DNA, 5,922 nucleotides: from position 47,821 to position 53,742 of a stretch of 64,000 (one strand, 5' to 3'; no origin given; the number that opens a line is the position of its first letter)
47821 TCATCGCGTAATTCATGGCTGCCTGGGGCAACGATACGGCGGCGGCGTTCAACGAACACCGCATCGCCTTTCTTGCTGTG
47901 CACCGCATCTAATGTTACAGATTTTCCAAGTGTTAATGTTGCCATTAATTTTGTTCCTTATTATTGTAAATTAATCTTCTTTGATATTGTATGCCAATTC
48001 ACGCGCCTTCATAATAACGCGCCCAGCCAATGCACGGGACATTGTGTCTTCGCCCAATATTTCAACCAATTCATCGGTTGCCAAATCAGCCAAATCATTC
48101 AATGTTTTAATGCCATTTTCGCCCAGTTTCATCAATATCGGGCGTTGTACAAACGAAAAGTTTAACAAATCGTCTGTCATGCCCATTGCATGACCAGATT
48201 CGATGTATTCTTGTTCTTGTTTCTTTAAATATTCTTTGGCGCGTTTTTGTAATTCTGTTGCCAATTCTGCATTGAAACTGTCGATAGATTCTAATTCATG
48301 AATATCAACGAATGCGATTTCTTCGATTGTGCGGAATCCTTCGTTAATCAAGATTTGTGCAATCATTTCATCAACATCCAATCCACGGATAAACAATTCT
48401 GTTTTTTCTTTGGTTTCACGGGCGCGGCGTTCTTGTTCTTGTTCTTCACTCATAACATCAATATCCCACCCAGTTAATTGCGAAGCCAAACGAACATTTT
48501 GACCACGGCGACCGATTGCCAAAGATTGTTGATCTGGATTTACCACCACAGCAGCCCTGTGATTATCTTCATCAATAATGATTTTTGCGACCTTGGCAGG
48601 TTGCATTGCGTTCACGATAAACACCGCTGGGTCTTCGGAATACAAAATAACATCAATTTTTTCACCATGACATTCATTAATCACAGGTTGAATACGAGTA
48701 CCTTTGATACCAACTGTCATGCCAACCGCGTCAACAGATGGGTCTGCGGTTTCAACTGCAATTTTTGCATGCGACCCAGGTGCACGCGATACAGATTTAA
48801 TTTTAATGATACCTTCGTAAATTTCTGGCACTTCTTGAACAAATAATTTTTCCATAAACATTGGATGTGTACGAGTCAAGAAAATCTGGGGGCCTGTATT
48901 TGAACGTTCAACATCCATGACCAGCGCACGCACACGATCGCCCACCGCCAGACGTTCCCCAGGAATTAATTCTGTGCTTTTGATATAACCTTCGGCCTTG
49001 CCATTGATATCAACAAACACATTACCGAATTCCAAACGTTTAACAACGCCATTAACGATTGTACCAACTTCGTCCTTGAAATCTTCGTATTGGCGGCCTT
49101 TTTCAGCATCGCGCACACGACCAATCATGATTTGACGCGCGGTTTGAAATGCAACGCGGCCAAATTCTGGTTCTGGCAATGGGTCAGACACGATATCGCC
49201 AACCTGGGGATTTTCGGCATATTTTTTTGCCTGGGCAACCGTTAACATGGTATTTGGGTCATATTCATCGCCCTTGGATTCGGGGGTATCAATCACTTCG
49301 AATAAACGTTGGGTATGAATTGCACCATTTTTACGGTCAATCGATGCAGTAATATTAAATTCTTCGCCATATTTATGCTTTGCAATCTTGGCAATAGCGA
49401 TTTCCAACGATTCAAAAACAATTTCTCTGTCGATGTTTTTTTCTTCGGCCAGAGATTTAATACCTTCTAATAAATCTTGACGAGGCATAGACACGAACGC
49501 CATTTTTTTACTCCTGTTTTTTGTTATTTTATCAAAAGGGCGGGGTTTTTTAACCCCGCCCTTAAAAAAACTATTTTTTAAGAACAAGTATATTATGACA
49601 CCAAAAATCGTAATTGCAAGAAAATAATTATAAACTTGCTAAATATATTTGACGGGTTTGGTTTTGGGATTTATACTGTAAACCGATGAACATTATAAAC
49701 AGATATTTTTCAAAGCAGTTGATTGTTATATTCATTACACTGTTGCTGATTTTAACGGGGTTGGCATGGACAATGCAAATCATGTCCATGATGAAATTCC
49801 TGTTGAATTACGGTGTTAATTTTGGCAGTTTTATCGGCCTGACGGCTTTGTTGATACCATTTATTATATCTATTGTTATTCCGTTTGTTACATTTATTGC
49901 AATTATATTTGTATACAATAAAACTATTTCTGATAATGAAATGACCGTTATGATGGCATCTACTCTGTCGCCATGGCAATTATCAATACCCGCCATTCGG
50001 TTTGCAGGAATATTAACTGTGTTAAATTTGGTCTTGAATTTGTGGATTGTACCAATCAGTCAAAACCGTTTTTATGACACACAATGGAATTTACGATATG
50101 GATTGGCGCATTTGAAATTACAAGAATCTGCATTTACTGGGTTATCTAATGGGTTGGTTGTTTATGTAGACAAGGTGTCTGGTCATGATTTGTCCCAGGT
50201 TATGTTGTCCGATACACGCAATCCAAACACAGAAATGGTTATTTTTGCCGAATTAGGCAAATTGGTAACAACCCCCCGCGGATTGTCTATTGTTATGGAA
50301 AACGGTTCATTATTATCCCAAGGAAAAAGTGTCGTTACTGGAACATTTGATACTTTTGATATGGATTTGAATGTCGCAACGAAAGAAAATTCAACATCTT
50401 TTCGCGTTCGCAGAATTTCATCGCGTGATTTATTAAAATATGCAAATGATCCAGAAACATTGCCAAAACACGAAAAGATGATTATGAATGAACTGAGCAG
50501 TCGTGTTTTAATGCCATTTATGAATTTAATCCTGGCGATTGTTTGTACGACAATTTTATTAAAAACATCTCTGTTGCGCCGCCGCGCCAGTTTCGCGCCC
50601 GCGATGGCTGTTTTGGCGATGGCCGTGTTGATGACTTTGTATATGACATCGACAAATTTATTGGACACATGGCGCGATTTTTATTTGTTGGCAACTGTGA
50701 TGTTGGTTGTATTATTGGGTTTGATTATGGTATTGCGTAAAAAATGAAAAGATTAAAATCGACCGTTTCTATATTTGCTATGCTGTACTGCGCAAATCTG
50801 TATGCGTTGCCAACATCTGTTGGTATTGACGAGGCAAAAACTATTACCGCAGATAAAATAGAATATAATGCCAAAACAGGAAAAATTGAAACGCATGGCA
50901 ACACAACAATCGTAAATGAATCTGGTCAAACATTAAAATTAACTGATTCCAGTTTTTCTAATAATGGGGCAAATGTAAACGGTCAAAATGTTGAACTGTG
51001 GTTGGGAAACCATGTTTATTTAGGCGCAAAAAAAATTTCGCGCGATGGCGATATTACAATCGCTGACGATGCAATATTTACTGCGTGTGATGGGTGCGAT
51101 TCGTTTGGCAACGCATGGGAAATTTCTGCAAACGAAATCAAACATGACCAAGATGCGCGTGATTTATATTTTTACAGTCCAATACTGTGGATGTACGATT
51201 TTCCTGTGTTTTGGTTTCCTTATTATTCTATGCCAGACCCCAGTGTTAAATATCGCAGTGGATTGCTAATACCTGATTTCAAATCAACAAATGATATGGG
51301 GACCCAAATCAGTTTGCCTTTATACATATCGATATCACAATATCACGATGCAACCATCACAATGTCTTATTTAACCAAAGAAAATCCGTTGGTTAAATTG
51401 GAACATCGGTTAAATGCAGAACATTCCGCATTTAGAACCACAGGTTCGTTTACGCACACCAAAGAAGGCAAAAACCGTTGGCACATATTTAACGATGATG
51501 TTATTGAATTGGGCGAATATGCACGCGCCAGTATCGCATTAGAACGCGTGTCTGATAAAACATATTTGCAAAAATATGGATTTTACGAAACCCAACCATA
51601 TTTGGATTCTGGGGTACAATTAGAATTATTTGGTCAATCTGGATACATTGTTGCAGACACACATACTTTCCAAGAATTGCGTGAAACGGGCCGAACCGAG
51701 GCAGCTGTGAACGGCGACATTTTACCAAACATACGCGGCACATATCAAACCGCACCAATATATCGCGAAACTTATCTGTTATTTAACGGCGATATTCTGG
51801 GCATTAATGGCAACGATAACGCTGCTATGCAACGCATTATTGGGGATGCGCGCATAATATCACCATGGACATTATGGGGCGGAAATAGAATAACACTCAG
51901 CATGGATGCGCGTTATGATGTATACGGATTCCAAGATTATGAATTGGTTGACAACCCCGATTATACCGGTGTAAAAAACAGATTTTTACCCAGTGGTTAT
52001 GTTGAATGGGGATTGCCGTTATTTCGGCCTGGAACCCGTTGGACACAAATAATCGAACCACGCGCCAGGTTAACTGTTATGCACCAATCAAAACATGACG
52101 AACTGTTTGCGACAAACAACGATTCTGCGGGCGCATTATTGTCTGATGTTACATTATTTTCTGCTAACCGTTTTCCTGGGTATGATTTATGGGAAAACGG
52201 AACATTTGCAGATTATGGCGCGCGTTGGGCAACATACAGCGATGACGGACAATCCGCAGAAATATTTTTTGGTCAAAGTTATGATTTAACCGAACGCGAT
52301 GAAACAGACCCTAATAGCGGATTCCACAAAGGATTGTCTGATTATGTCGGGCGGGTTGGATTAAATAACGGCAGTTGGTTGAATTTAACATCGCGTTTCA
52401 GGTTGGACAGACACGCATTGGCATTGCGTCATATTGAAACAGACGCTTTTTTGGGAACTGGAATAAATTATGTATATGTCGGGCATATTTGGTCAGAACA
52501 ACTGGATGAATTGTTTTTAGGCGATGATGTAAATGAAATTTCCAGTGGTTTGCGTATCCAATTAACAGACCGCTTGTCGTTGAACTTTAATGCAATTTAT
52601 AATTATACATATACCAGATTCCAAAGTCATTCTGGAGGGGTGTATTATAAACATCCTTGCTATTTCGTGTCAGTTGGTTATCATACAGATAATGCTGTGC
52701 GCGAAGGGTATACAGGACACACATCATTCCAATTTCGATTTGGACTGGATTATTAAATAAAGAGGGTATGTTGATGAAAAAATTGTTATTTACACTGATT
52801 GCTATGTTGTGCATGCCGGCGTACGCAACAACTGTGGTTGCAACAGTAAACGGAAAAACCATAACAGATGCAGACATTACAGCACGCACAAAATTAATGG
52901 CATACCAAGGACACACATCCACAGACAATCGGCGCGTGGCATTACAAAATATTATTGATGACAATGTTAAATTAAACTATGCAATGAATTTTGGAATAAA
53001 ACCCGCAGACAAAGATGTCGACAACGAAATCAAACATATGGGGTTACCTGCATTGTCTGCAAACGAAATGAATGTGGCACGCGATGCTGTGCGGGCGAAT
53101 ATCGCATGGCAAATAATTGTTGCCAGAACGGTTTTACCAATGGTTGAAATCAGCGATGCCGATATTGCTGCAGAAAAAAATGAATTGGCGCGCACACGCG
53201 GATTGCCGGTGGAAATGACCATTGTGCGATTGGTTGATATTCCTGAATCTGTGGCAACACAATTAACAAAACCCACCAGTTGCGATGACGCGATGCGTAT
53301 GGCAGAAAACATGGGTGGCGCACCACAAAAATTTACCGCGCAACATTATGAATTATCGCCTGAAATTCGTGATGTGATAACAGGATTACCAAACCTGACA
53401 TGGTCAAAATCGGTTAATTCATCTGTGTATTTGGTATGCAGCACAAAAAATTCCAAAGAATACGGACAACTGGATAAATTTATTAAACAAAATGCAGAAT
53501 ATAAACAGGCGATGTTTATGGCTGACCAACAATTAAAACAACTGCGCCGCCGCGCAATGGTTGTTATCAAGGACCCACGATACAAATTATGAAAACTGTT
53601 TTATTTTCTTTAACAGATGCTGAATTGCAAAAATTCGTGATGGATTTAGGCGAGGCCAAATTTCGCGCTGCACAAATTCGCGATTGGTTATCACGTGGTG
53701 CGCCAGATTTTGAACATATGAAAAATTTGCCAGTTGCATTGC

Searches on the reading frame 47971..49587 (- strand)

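Call 21: search_protein_families(library=pfam, proteins=[window:47971-49587:-], max_evalue=0.001)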
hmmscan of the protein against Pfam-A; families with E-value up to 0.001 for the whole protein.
window:47971-49587:- (538 aa): 7 families
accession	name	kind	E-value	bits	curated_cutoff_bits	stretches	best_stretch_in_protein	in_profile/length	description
PF08529.16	NusA_N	-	1.5e-28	99.8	23.8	1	38-163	1-118/119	NusA N-terminal domain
PF13184.12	KH_5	-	3.7e-23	81.9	27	1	270-338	1-69/69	NusA-like KH domain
PF14520.12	HHH_5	-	3e-08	34.5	27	0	484-530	14-57/57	Helix-hairpin-helix domain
PF00575.29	S1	-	8.2e-08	33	22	1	171-233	1-69/74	S1 RNA binding domain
PF23095.1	KH_NusA_C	-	2.7e-06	27.7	34.2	1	345-378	1-34/59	Transcription termination/antitermination protein NusA, KH domain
PF25453.1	DUF7898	-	8.6e-05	23.3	27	0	408-440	15-47/80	Domain of unknown function (DUF7898)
PF07650.23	KH_2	-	0.00011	22.4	22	1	329-379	11-61/78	KH domain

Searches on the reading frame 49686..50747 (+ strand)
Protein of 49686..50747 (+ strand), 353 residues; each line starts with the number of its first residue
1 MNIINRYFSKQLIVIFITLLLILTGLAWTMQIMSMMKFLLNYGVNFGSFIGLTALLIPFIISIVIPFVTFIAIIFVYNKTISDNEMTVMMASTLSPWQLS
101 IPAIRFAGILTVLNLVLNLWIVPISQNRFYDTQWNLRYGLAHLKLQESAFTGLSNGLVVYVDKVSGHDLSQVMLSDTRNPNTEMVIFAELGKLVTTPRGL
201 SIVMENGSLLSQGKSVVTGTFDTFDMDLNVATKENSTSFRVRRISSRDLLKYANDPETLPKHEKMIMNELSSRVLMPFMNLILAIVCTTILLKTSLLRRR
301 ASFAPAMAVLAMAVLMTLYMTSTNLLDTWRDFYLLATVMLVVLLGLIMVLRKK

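Call 21: search_protein_families(library=pfam, proteins=[window:49686-50747:+], max_evalue=0.001)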
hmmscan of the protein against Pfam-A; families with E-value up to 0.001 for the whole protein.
window:49686-50747:+ (353 aa): 1 family
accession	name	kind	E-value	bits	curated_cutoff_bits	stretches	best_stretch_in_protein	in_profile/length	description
PF03739.19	LptF_LptG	-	2.6e-47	162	27.9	1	6-347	1-345/353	Lipopolysaccharide export system permease LptF/LptG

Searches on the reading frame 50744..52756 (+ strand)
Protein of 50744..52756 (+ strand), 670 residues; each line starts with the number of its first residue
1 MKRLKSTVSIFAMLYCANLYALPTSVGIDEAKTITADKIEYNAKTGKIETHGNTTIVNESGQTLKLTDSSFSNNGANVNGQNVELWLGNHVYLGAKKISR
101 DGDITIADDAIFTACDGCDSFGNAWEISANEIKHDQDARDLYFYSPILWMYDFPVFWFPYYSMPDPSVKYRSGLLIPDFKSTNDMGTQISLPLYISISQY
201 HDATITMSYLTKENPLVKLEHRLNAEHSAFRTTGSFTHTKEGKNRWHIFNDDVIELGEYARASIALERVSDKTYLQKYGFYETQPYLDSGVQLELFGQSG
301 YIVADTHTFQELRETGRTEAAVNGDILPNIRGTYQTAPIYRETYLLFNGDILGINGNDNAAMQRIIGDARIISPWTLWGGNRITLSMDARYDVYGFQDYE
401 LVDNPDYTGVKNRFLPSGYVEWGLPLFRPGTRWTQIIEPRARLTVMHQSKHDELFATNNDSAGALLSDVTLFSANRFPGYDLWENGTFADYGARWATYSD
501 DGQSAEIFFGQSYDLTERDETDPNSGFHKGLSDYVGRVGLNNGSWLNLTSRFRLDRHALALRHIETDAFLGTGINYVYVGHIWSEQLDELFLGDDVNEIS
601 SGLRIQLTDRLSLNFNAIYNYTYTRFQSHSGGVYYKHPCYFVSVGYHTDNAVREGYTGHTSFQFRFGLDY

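Call 21: search_protein_families(library=pfam, proteins=[window:50744-52756:+], max_evalue=0.001)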
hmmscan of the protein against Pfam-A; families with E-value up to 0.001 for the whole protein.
window:50744-52756:+ (670 aa): 2 families
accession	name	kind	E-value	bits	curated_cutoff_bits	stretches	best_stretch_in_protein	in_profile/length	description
PF04453.20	LptD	-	6.8e-38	131.4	22.4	1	244-577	2-348/384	LPS transport system D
PF19838.5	LptD_2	-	8.8e-05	21.8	22.5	1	148-214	8-77/464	LptD protein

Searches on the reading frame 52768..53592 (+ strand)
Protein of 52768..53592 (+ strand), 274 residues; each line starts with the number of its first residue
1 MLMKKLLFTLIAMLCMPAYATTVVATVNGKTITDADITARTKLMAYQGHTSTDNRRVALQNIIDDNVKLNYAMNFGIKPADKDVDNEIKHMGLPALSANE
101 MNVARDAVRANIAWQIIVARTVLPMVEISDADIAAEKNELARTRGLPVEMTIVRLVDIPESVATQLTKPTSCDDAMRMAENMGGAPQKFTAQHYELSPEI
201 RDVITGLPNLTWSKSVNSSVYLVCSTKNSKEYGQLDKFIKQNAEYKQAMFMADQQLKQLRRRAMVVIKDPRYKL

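Call 22: search_protein_families(library=pfam, proteins=[window:52768-53592:+], max_evalue=0.001)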
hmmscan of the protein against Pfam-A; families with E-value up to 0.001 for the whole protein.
window:52768-53592:+ (274 aa): 1 family
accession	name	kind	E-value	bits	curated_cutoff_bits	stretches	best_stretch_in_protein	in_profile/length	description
PF13624.11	SurA_N_3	-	0.00029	21.1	27.2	1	21-91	38-120/162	SurA-like N-terminal domain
